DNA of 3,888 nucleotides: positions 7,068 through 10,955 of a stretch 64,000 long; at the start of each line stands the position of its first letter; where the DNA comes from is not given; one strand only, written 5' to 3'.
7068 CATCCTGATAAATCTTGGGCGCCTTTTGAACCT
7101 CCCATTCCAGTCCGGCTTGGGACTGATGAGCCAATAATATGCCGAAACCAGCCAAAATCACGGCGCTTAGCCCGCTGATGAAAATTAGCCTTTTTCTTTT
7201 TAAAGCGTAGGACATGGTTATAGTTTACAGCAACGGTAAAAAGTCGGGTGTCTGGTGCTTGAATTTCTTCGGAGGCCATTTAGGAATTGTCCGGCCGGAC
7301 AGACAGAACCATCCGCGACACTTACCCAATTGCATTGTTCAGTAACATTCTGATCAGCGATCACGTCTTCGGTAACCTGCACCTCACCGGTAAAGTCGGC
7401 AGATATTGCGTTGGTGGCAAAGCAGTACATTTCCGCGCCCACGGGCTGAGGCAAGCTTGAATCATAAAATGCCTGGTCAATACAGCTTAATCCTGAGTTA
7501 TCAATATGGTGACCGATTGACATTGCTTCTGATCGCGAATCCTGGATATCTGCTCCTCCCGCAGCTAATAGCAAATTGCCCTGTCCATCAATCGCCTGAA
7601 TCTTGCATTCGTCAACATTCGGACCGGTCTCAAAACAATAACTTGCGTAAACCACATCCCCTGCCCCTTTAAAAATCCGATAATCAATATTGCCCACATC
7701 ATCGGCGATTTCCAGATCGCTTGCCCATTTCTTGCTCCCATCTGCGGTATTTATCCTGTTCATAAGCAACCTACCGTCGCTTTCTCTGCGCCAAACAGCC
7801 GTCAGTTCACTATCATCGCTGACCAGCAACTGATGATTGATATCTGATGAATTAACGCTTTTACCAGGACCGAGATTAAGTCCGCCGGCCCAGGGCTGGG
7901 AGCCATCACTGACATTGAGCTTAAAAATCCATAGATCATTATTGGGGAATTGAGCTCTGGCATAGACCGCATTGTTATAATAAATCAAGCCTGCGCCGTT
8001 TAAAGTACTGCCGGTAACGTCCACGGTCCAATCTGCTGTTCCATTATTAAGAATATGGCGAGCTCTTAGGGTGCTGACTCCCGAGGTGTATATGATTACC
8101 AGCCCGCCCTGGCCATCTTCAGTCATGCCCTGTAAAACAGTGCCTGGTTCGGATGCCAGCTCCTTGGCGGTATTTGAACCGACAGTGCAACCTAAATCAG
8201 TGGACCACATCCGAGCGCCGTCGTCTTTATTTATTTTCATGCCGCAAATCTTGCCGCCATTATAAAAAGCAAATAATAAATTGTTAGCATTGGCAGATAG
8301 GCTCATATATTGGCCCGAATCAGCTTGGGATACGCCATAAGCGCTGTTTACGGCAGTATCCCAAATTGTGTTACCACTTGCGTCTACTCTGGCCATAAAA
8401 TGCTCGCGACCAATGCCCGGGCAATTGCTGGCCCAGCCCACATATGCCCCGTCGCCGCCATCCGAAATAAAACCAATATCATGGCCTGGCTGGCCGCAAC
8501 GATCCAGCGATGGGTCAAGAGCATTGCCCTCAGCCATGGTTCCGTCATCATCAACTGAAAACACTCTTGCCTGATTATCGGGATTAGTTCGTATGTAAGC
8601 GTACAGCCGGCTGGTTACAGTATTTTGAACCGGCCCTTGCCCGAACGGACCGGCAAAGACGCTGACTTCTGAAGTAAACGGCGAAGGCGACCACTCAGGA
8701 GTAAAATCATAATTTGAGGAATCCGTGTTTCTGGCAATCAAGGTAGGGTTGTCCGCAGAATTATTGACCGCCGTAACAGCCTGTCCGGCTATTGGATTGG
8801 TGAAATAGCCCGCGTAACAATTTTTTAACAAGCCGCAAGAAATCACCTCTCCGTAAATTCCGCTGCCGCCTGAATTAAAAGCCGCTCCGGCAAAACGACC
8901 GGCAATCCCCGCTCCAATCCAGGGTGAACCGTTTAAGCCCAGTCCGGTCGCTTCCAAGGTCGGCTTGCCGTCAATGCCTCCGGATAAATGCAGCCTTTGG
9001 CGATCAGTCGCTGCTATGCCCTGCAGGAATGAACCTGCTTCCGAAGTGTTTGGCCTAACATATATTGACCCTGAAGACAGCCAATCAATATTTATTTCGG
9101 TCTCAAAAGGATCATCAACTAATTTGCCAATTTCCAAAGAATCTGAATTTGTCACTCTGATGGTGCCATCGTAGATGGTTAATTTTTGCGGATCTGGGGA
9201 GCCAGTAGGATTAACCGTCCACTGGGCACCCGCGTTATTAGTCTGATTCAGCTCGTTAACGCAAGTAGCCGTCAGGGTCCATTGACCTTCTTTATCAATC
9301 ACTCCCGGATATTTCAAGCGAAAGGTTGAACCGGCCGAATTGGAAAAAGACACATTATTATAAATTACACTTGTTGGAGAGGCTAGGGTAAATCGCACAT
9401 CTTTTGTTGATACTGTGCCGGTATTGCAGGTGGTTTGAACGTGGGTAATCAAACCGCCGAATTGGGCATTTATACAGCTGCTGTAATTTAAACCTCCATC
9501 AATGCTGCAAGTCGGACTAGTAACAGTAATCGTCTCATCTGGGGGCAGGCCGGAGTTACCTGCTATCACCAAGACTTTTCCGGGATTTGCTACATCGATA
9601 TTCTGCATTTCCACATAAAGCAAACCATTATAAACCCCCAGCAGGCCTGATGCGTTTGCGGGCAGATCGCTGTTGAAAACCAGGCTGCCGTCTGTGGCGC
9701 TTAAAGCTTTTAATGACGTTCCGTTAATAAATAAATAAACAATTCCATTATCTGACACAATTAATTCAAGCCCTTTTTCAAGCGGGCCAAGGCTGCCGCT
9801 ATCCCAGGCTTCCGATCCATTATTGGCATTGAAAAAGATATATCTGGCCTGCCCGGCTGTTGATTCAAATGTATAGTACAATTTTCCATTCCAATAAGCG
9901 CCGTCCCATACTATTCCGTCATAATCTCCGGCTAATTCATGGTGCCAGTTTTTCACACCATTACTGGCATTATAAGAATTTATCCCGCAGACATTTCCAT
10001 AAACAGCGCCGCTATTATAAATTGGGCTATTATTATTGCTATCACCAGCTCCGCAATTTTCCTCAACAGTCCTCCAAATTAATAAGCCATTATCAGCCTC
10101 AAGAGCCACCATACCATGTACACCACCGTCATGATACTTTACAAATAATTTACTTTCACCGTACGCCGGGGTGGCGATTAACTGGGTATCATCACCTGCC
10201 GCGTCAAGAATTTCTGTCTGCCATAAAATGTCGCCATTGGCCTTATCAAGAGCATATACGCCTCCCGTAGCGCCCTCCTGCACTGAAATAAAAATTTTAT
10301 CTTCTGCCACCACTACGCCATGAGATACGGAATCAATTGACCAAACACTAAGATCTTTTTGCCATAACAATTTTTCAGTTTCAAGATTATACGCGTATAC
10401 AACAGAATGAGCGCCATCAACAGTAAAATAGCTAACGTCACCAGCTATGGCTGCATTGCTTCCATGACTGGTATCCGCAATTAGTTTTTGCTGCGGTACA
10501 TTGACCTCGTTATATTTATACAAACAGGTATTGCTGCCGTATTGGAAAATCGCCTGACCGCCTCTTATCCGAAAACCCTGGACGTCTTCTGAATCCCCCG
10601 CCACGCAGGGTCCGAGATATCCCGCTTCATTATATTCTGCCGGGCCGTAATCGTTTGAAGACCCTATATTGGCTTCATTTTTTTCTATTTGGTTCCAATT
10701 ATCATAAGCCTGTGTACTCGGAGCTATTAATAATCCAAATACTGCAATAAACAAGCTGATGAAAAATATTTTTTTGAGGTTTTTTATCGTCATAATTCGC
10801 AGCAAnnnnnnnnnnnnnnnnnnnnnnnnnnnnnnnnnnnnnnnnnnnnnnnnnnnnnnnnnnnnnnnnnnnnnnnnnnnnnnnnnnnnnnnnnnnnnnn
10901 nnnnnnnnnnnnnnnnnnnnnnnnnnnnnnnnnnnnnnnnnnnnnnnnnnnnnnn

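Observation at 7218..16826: Mosaic domain shuffling among the giant paralogs (C-half of one equals the N-half of another)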

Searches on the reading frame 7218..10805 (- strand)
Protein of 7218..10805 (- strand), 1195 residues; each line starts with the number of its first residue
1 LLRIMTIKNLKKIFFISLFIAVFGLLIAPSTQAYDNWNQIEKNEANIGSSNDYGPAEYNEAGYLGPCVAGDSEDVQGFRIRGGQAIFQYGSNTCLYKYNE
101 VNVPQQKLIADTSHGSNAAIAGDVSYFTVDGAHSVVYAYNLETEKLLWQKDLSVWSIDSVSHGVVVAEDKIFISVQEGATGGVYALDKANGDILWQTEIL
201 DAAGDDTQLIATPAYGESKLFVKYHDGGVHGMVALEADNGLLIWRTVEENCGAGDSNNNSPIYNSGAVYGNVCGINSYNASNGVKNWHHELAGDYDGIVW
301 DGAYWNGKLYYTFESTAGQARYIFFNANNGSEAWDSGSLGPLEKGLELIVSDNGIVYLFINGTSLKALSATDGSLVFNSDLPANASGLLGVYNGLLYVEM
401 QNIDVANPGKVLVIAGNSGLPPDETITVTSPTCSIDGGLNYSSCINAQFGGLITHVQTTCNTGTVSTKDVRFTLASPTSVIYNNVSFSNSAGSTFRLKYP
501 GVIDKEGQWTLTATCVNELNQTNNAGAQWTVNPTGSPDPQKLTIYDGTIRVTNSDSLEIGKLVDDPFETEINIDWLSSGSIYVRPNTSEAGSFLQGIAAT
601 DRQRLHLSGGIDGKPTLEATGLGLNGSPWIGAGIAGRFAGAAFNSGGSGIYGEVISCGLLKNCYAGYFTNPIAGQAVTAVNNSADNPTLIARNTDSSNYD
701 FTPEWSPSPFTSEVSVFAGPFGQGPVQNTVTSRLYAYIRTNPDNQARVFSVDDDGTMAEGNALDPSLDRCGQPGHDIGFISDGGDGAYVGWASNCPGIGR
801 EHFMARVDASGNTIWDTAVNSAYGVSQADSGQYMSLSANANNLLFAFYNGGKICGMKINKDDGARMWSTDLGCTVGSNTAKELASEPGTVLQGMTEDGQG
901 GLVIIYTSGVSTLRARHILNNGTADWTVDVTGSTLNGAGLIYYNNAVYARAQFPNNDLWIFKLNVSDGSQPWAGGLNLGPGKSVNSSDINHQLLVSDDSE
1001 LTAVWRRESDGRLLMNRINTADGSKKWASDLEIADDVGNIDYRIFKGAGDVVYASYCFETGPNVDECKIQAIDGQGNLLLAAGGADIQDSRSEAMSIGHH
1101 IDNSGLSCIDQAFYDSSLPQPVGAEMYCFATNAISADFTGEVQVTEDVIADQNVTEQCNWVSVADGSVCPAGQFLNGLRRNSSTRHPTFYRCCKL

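Call 5: search_protein_families(library=pfam, proteins=[window:7218-10805:-], max_evalue=0.1)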
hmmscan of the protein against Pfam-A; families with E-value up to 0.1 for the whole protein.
window:7218-10805:- (1195 aa): 3 families
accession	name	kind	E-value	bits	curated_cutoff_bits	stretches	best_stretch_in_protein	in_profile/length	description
PF13360.13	PQQ_2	-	8.2e-26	91.5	27.6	3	133-293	2-148/233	Outer membrane protein assembly factor BamB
PF25293.1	Beta-prop_EMC1_N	-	1.4e-07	31.9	34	0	121-212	72-160/219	EMC1 N-terminal beta-propeller domain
PF13570.13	Beta-prop_ACSF4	-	2.6e-05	24.2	133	1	132-247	111-211/329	Beta-alanine-activating enzyme, beta-propeller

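Call 12: find_homologous_proteins(query=window:7218-10805:-, max_evalue=0.00001)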
Query window:7218-10805:- (1195 aa): 1 proteins with E <= 0.00001 among 8000 candidates.
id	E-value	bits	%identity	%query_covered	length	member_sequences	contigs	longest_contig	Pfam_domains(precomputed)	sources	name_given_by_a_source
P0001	0.0e+0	2747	100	100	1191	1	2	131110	PF13360.14,PF25293.2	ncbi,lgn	ncbi:MAG: PQQ-binding-like beta-propeller repeat protein [bacterium]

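Call 19: search_solved_structures(query=window:7218-10805:-, max_evalue=1)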
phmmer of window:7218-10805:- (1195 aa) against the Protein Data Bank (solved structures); distinct sequences matched with E-value up to 1: 6.
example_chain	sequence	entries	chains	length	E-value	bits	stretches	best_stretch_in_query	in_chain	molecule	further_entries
9j3n_B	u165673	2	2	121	0.24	12.3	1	786-842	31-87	1D10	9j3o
9mtf_H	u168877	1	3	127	0.32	11.9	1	778-839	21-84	Heavy chain of Fab from porcine antibody 14-1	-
9s37_A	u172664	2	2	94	0.36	11.8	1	789-839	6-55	NB52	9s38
8im0_B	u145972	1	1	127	0.43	11.5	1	789-832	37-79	LaM8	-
8xfs_F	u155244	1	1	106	0.44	11.5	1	789-839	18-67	nanobody Nb52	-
1mvf_A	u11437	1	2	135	0.6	11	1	787-839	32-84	immunoglobulin heavy chain variable region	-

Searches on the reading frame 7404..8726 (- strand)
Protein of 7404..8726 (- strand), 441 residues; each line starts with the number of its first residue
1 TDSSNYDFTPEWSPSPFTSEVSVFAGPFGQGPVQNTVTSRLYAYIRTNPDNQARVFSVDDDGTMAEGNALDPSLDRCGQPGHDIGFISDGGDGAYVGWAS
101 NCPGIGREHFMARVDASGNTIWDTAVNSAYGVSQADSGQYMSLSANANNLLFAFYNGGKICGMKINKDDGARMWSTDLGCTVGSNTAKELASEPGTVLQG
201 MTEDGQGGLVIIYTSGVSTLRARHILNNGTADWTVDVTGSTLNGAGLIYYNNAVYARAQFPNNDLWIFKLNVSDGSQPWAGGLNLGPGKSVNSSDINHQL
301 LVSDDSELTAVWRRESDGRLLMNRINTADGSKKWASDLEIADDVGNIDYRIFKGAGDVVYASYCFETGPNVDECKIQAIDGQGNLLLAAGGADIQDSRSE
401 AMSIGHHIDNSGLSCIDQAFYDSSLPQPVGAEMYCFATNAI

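Call 49: predict_structure(alignment_id=A5)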
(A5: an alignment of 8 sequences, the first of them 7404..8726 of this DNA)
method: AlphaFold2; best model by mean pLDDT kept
length: 441 residues; sequences in the alignment: 8
mean_pLDDT: 81.3   pTM: 0.83
mean pLDDT of the five models: 81.3, 80.9, 80.0, 79.3, 78.6
residues with pLDDT >= 90: 135; 70-90: 226; 50-70: 58; < 50: 22
segments of 3 or more residues with pLDDT < 50: 1-4, 128-136, 292-295, 439-441
pLDDT, mean of each block of 10 residues (from residue 1): 61 88 55 84 80 89 90 73 78 85 68 91 65 48 82 83 89 74 74 86 92 83 92 84 75 88 87 92 81 60 92 87 94 93 77 88 82 89 88 85 82 87 86 74 39
secondary structure, 60 per line:
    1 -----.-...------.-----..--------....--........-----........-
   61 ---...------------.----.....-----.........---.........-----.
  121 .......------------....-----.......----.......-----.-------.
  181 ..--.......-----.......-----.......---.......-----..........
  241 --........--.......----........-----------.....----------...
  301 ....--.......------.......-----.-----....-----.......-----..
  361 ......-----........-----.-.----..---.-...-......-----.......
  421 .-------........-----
elements in order: E8-10 E33-36 E39-46 E52-59 E64-66 E84-88 E94-102 E106-114 E120-127 E140-143 E149-155 E160-166 E180-182 E185-191 E197-203 E209-215 E219-225 E231-240 E243-250 E253-259 E264-271 E283-287 E298-304 E307-313 E320-326 E338-341 E347-353 E359-366 E372-379 E403-408 E414-421 E429-436

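Call 52: fold_search(model_id=the predicted structure, library=pdb)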
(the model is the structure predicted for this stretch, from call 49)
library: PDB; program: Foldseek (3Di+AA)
matches with E <= 10: 1391; with E <= 0.001: 684
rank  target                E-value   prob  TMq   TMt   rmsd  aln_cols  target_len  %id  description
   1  2bkl_A                2.3e-09  1.00  0.45  0.32  12.2       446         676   12  Structural and Mechanistic Analysis of Two Prolyl Endopeptidases: Role of Inter-Domain Dynamics in Catalysis and Speci (released 2005-03-09)
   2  2bkl_B                4.1e-09  1.00  0.46  0.33  12.1       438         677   12  Structural and Mechanistic Analysis of Two Prolyl Endopeptidases: Role of Inter-Domain Dynamics in Catalysis and Speci (released 2005-03-09)
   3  7cqy_E                9.2e-09  1.00  0.52  0.51   8.3       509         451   12  Tetrathionate hydrolase from Acidithiobacillus ferrooxidans mutant - D325N (released 2021-01-27)
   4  5mxh                  1.6e-08  1.00  0.50  0.61   7.5       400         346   12  Photorhabdus asymbiotica lectin (PHL) in complex with D-galactose (released 2017-08-09)
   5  7fh8                  1.6e-08  1.00  0.49  0.36   8.4       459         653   14  Friedel-Crafts alkylation enzyme CylK mutant H391A (released 2022-02-16)
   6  3iun                  2.1e-08  1.00  0.46  0.33  11.6       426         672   14  apPEP_D622N opened state (released 2010-05-05)
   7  3iuj                  2.5e-08  1.00  0.46  0.33  11.8       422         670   14  apPEP_WT2 opened state (released 2010-05-05)
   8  5mxf                  2.6e-08  1.00  0.51  0.62   5.1       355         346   11  Photorhabdus asymbiotica lectin (PHL) in complex with alpha-methyl fucoside (released 2017-08-09)
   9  6l8a_D                2.6e-08  1.00  0.51  0.50   7.4       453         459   10  Tetrathionate hydrolase from Acidithiobacillus ferrooxidans (released 2020-11-11)
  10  5mxe                  3.0e-08  1.00  0.49  0.60   8.3       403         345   12  Photorhabdus asymbiotica lectin (PHL) in free form (released 2017-08-09)
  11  8f5o_B                4.2e-08  1.00  0.20  0.09  23.4       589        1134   10  Structure of Leishmania tarentolae IFT-A (state 1) (released 2022-12-21)
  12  7ne7                  4.8e-08  1.00  0.43  0.31  12.5       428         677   10  oligopeptidase B from S. proteomaculans with modified hinge region in complex with N-[(1S)-5-amino-1-(chloroacetyl)penty (released 2021-02-17)
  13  3iur_A                5.1e-08  1.00  0.46  0.33  11.6       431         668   13  apPEP_D266Nx+H2H3 opened state (released 2010-05-05)
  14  7ne4                  5.1e-08  1.00  0.45  0.32  12.1       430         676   10  E125A mutant of oligopeptidase B from S. proteomaculans with modified hinge region (released 2021-03-03)
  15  7fh6                  5.6e-08  1.00  0.48  0.35   8.2       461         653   13  Friedel-Crafts alkylation enzyme CylK (released 2022-02-16)
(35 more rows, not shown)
